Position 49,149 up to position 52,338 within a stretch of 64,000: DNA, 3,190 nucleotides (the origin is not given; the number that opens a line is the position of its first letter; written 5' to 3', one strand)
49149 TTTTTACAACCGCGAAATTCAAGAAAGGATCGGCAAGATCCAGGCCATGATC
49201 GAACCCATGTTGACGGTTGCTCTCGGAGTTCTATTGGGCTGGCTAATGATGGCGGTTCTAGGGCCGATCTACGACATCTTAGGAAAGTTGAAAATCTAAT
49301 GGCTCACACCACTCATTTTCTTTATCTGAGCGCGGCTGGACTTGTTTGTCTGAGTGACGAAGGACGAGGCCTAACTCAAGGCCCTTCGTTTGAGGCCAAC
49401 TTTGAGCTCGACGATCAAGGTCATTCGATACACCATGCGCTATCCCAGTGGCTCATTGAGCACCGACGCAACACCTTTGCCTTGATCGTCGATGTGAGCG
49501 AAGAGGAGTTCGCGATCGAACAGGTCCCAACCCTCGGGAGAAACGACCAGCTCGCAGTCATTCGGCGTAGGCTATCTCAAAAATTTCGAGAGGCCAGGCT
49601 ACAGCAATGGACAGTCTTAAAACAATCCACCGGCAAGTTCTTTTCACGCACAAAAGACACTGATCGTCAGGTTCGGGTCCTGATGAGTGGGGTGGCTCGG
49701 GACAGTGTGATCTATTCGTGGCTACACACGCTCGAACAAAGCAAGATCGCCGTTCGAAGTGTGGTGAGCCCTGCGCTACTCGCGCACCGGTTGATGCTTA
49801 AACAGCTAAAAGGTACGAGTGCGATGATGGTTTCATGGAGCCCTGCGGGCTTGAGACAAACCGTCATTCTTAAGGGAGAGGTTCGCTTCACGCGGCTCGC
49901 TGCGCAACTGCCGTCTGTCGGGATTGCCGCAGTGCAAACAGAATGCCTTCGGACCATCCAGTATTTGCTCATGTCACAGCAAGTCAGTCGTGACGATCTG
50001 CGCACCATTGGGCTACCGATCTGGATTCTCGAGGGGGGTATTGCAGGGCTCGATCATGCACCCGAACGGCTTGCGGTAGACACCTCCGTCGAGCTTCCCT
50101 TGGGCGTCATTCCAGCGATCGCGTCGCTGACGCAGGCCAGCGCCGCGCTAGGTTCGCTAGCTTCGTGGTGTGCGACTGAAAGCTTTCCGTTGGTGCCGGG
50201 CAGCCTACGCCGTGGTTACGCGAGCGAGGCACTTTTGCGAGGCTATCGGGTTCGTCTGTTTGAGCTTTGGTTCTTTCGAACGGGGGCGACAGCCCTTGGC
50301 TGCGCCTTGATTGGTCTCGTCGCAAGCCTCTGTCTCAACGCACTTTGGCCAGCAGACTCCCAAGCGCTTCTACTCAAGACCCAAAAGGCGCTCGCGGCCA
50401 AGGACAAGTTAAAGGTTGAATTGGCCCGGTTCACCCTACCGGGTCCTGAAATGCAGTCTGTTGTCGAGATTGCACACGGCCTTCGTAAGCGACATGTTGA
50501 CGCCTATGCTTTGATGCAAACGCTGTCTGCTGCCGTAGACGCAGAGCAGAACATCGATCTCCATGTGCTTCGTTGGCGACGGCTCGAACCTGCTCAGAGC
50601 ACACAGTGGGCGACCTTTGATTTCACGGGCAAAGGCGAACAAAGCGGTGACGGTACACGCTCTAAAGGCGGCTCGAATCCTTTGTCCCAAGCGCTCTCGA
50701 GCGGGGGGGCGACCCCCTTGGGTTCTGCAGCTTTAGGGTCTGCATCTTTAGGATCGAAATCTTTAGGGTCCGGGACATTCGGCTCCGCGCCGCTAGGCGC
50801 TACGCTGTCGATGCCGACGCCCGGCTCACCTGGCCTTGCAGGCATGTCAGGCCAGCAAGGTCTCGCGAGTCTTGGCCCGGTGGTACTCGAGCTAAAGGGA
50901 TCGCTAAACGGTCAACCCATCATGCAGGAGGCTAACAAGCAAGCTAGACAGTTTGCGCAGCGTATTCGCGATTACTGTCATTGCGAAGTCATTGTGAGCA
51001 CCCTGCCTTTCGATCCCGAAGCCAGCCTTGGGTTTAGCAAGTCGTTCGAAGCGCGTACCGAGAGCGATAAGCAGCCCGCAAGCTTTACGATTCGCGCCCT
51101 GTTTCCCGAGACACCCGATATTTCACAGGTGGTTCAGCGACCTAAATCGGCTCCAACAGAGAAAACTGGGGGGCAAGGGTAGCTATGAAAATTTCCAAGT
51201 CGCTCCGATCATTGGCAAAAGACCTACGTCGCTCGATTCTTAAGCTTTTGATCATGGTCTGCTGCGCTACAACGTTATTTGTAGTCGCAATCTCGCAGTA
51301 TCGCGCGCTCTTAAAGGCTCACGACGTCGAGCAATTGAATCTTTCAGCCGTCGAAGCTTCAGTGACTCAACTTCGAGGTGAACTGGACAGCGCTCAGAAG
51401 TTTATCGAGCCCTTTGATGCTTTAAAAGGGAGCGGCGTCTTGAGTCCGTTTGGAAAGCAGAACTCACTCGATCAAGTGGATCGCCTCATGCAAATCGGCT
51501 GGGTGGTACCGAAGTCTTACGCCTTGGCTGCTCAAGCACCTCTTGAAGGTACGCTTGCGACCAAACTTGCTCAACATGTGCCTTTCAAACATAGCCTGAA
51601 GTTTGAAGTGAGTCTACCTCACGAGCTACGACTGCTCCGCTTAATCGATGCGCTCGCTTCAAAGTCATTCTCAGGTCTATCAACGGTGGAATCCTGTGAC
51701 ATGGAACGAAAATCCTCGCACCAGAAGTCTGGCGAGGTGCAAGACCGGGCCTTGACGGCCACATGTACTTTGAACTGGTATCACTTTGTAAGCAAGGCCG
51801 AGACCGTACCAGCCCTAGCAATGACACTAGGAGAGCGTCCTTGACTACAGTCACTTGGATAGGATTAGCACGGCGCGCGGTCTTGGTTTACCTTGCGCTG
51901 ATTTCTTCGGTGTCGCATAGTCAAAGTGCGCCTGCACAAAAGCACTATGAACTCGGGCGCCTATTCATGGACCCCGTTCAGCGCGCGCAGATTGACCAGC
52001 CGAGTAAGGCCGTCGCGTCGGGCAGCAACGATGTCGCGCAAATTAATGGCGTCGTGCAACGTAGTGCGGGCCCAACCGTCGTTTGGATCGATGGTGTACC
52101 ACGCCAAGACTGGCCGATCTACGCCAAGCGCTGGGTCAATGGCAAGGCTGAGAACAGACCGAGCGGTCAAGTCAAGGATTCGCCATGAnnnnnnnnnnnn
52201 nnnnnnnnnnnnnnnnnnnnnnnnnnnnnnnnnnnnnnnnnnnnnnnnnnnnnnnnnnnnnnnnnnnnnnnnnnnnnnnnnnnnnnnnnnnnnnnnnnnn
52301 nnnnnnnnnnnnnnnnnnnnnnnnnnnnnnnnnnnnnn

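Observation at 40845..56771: Divergent MSHA/T2SS-like type IV filament locus with non-canonical gene content and order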

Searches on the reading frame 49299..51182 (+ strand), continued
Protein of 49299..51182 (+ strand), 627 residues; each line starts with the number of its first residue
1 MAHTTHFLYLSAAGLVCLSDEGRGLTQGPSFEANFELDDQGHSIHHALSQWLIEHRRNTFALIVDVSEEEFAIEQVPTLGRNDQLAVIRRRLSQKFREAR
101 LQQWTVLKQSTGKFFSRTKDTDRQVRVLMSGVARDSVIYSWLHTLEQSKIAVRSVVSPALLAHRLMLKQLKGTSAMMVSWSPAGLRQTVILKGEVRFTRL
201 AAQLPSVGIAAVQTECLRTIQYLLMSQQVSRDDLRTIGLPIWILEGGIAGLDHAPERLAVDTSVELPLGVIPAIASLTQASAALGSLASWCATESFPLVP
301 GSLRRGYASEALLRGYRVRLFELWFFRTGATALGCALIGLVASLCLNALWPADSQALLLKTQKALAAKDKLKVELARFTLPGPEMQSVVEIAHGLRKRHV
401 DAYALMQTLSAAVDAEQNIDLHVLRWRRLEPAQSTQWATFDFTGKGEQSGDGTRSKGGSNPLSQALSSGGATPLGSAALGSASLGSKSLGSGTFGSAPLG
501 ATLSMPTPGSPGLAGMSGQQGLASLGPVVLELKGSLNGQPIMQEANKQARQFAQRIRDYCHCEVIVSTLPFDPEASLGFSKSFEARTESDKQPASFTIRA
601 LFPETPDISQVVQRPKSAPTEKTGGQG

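Call 52: list_cluster_members(proteins=[P0112, P0130, P0151, P0162, P0175, P0182, P0203, P0218, P0235, P0252])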
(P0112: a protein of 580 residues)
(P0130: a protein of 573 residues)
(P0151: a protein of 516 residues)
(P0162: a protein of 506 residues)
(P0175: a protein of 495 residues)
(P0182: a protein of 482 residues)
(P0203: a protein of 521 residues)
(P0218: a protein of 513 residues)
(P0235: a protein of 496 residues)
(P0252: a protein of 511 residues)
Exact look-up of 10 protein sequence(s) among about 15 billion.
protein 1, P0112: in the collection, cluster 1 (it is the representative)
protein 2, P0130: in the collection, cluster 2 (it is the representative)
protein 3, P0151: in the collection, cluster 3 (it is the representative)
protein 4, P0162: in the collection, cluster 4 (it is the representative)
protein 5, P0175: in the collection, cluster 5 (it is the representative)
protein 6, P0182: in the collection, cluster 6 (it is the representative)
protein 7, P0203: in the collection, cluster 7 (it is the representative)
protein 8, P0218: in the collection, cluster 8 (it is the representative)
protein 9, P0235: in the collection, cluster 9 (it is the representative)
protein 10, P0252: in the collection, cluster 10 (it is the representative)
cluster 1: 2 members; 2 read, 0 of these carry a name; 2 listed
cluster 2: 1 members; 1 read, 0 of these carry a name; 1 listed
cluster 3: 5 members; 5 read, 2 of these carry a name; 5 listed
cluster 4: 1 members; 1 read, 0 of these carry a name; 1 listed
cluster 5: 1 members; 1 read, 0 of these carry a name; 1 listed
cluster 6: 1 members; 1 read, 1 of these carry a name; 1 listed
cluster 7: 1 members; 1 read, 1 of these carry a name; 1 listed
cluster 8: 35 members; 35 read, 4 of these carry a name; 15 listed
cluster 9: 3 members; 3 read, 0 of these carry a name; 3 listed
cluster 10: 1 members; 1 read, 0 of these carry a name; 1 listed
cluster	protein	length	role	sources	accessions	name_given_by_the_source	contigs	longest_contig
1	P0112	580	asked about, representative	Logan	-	-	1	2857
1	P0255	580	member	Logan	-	-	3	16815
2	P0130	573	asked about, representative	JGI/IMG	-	-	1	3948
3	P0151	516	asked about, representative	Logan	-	-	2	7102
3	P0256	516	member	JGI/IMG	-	hypothetical protein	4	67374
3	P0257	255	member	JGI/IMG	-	hypothetical protein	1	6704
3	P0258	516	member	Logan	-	-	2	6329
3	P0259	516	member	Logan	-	-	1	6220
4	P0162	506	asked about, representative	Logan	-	-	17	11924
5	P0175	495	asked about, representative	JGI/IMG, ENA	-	-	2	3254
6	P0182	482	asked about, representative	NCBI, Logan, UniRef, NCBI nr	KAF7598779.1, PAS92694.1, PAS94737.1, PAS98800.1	MAG: hypothetical protein CGU28_13615 [Candidatus Dactylopiibacterium carminicum] | GspL cytoplasmic actin-ATPase-like domain-containing protein n=1 Tax=Candidatus ... | hypothetical protein [Candidatus Dactylopiibacterium carminicum]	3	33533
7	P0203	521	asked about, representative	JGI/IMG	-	hypothetical protein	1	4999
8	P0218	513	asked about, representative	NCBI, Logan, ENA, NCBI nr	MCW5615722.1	MAG: hypothetical protein KIT32_11430 [Rhodocyclaceae bacterium] | hypothetical protein [Rhodocyclaceae bacterium]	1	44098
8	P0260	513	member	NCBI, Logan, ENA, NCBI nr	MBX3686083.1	MAG: hypothetical protein KF909_08100 [Rhodocyclaceae bacterium] | hypothetical protein [Rhodocyclaceae bacterium]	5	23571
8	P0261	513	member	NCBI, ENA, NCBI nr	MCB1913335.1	MAG: hypothetical protein KDG53_15825 [Rhodocyclaceae bacterium] | hypothetical protein [Rhodocyclaceae bacterium]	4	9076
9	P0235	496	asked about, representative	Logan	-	-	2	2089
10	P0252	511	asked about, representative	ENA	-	-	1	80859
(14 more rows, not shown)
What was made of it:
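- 49299..51182 (+): GspL/MshI-like bitopic assembly protein (627 aa): cytoplasmic actin-like domain, TM 331-349, coiled coil, periplasmic alpha/beta domain. One member is named 'GspL cytoplasmic actin-ATPase-like' by UniRef (call 52).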

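Call 53: find_encoding_contigs(protein=P0182, flank=10000, max_places=1)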
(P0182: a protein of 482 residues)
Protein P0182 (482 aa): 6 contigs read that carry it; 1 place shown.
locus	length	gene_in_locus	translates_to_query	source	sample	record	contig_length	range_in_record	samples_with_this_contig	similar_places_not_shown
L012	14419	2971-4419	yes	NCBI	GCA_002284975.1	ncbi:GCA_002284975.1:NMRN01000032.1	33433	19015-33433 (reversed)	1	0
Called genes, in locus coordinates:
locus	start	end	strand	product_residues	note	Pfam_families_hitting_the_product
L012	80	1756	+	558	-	PF05157:MshEN, PF00437:T2SSE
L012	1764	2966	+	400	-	PF28597:T2SSF_N (weak), PF00482:T2SSF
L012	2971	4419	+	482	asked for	-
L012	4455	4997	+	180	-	-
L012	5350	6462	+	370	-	-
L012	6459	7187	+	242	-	-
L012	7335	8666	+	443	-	PF00211:Guanylate_cyc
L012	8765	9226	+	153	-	PF12779:WXXGXW (weak)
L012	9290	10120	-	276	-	PF00218:IGPS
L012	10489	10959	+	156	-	-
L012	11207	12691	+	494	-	PF00072:Response_reg, PF08448:PAS_4 (weak), PF08447:PAS_3, PF07730:HisKA_3, PF02518:HATPase_c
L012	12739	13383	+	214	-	PF00072:Response_reg, PF00196:GerE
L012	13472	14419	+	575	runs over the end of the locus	PF00990:GGDEF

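Call 57: find_related_loci(query=A4, collection=metagenome_contigs, flank=10000)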
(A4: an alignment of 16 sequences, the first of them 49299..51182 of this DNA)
Query A4 (627 aa) in metagenome_contigs; peptide patterns used: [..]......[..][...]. (x = any residue, [..] = any of these).
156 stretches matched a pattern, but none encodes a relative of the query by tblastn (E <= 1e-3).

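Call 95: find_encoding_contigs(protein=P0218, flank=10000, max_places=1)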
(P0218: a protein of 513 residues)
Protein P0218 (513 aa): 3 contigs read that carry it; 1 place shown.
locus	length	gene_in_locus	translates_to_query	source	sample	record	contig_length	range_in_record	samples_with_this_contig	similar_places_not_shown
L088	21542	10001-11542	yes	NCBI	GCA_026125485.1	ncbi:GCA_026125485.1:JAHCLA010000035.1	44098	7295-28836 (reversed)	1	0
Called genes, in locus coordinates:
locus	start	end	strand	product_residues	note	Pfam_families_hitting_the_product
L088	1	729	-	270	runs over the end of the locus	PF00005:ABC_tran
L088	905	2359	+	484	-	PF00072:Response_reg, PF00158:Sigma54_activat, PF14532:Sigma54_activ_2, PF07728:AAA_5 (weak), PF25601:AAA_lid_14, PF02954:HTH_8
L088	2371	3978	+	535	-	PF13191:AAA_16, PF13401:AAA_22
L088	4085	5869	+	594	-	PF07655:Secretin_N_2 (weak), PF00263:Secretin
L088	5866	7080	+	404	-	PF14559:TPR_19 (faint), PF00515:TPR_1 (faint), PF07719:TPR_2 (faint), PF13176:TPR_7 (faint), PF13181:TPR_8 (faint), PF13414:TPR_11 (faint), PF13424:TPR_12 (faint), PF13432:TPR_16 (weak), +2 more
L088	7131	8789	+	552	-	PF05157:MshEN, PF00437:T2SSE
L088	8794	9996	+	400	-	PF28597:T2SSF_N, PF00482:T2SSF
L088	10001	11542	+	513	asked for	-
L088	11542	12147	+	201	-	-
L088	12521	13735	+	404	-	-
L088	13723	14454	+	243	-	PF07963:N_methyl (weak)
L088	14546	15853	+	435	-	PF00211:Guanylate_cyc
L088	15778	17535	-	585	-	PF02518:HATPase_c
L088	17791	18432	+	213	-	PF07963:N_methyl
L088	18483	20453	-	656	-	PF00999:Na_H_Exchanger, PF02254:TrkA_N, PF02080:TrkA_C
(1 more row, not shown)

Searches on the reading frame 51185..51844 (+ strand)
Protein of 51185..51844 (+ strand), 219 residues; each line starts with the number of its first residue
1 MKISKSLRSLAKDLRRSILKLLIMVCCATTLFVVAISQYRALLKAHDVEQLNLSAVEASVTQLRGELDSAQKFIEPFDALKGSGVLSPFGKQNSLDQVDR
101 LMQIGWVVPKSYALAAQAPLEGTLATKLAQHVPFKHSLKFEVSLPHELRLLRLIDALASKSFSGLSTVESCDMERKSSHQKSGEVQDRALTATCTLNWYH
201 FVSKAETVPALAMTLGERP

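Call 4: search_protein_families(library=pfam, max_evalue=0.01, proteins=[window:51185-51844:+])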
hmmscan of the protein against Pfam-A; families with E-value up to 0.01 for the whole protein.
window:51185-51844:+ (219 aa): 0 families

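Call 6: search_protein_families(library=ncbifam, max_evalue=0.01, proteins=[window:51185-51844:+])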
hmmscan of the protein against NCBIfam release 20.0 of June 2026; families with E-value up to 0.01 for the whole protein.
window:51185-51844:+ (219 aa): 0 families

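Call 32: search_protein_families(library=pfam, max_evalue=10, proteins=[window:51185-51844:+])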
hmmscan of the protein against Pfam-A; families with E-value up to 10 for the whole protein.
window:51185-51844:+ (219 aa): 0 families

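Call 72: search_solved_structures(query=A6, max_evalue=10, show_alignments=1)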
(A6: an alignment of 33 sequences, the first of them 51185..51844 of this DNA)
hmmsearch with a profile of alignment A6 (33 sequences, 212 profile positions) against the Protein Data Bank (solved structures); distinct sequences matched with E-value up to 10: 17.
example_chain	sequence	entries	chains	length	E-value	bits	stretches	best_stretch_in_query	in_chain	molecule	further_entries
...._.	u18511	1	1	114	0.062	16.1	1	36-111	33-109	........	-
8qag_A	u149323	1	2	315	0.08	15.7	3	14-71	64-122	sc-CC-6-95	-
1mdy_A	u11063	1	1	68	0.11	15.3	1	48-103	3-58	PROTEIN (MYOD BHLH DOMAIN)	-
1xaw_A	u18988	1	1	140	0.14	14.9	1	36-111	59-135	Occludin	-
9i7s_K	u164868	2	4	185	0.25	14.1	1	16-65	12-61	Tom20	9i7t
6so5_C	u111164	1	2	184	0.26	14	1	10-82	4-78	Tail-anchored protein insertion receptor WRB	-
8cr2_C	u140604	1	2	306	0.26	14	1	6-82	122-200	Guided entry of tail-anchored proteins factor CAMLG,Guided entry of tail-anchored proteins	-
8cr1_C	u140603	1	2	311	0.26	14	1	6-82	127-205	Guided entry of tail-anchored proteins factor CAMLG,Guided entry of tail-anchored proteins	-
1mdy_B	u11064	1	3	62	0.38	13.5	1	55-103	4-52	PROTEIN (MYOD BHLH DOMAIN)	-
3g7c_A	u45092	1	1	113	0.46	13.2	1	36-111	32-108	Occludin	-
7tgh_C4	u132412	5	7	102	0.52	13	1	21-76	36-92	NDUC2 | Complex I-MNLL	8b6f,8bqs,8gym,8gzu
6gaw_Aj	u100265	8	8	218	0.53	13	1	115-156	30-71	28S ribosomal protein S34, mitochondrial | Mitochondrial ribosomal protein S34 | mS34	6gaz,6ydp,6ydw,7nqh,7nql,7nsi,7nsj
7wz6_B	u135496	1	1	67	0.53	13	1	49-103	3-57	Myoblast determination protein 1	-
5aj3_j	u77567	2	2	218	0.53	13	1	115-156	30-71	MITORIBOSOMAL PROTEIN MS34, MRPS34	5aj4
7w77_D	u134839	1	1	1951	1.2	11.9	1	20-74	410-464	Sodium channel protein type 3 subunit alpha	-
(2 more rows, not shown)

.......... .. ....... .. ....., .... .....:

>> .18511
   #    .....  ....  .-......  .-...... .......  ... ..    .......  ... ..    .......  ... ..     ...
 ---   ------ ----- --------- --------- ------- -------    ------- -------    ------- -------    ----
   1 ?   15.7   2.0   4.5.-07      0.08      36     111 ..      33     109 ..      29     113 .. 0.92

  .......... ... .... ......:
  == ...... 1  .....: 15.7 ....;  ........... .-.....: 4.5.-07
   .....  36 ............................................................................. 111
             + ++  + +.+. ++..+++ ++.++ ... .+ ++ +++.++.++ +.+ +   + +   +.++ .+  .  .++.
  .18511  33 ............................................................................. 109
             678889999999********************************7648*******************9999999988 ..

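Call 74: search_protein_families(library=pfam, alignment_id=A6, max_evalue=0.1)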
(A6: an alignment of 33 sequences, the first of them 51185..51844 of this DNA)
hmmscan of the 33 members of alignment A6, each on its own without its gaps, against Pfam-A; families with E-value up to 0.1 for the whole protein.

A. member 1, window:51185-51844:+ (219 aa): 0 families

B. families by the number of members that match (of 33 scanned): 8 families
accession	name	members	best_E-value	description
PF14316.11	DUF4381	2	0.031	Domain of unknown function (DUF4381)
PF18181.6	SLATT_1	1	0.005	SMODS and SLOG-associating 2TM effector domain 1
PF10711.15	DUF2513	1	0.023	Hypothetical protein (DUF2513)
PF10745.14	DUF2530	1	0.024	Protein of unknown function (DUF2530)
PF13800.11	Sigma_reg_N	1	0.045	Sigma factor regulator N-terminal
PF12352.13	V-SNARE_C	1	0.048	Snare region anchored in the vesicle membrane C-terminus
PF15345.11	TMEM51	1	0.069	Transmembrane protein 51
PF13786.12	DUF4179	1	0.083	Domain of unknown function (DUF4179)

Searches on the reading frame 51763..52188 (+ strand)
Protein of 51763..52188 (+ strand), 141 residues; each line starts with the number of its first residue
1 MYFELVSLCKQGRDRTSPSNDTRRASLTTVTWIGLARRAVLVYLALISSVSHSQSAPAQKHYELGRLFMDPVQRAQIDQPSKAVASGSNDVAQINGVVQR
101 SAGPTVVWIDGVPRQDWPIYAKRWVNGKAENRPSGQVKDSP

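Call 4: search_protein_families(library=pfam, max_evalue=0.01, proteins=[window:51763-52188:+])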
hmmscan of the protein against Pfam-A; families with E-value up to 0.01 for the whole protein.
window:51763-52188:+ (141 aa): 0 families

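Call 6: search_protein_families(library=ncbifam, max_evalue=0.01, proteins=[window:51763-52188:+])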
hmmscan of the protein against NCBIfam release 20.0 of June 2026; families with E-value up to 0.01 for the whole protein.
window:51763-52188:+ (141 aa): 0 families

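Call 32: search_protein_families(library=pfam, max_evalue=10, proteins=[window:51841-52188:+])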
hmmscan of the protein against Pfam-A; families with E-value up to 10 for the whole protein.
window:51841-52188:+ (115 aa): 0 families

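Call 77: search_protein_families(library=pfam, alignment_id=A8, max_evalue=1)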
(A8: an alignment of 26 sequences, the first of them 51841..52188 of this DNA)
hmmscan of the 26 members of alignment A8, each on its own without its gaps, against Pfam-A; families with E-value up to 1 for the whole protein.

A. member 1, window:51841-52188:+ (115 aa): 0 families

B. families by the number of members that match (of 26 scanned): 8 families
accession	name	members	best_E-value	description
PF15535.12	Ntox37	2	0.095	Bacterial toxin 37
PF16537.11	T2SSB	1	0.01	Type II secretion system protein B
PF23862.1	CdsD_C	1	0.013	CdsD C-terminal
PF06078.17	DUF937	1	0.072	Bacterial protein of unknown function (DUF937)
PF07691.17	PA14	1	0.086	PA14 domain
PF22907.2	Ams1-like_1st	1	0.14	Alpha-mannosidase, jelly roll domain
PF13786.12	DUF4179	1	0.18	Domain of unknown function (DUF4179)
PF09586.16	YfhO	1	0.5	Bacterial membrane protein YfhO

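Call 78: search_solved_structures(query=A8, max_evalue=10, show_alignments=2)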
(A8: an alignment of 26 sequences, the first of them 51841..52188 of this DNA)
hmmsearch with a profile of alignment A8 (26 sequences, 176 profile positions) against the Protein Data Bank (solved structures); distinct sequences matched with E-value up to 10: 6.
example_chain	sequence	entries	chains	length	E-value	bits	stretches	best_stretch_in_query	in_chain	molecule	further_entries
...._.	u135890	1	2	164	0.0083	19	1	46-83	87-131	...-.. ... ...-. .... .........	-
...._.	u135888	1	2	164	0.015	18.2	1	42-83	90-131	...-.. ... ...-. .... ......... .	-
7xge_A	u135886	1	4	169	0.016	18.1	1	42-83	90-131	BCL-xL and MCL-1 dual binder 2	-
5lsr_A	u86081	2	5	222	0.016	18.1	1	7-83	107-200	CcmP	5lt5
4ht5_A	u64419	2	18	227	0.022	17.6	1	7-81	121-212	CO2 concentrating mechanism protein P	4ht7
5t5h_j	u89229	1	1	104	0.11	15.4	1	68-118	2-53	60S ribosomal protein L34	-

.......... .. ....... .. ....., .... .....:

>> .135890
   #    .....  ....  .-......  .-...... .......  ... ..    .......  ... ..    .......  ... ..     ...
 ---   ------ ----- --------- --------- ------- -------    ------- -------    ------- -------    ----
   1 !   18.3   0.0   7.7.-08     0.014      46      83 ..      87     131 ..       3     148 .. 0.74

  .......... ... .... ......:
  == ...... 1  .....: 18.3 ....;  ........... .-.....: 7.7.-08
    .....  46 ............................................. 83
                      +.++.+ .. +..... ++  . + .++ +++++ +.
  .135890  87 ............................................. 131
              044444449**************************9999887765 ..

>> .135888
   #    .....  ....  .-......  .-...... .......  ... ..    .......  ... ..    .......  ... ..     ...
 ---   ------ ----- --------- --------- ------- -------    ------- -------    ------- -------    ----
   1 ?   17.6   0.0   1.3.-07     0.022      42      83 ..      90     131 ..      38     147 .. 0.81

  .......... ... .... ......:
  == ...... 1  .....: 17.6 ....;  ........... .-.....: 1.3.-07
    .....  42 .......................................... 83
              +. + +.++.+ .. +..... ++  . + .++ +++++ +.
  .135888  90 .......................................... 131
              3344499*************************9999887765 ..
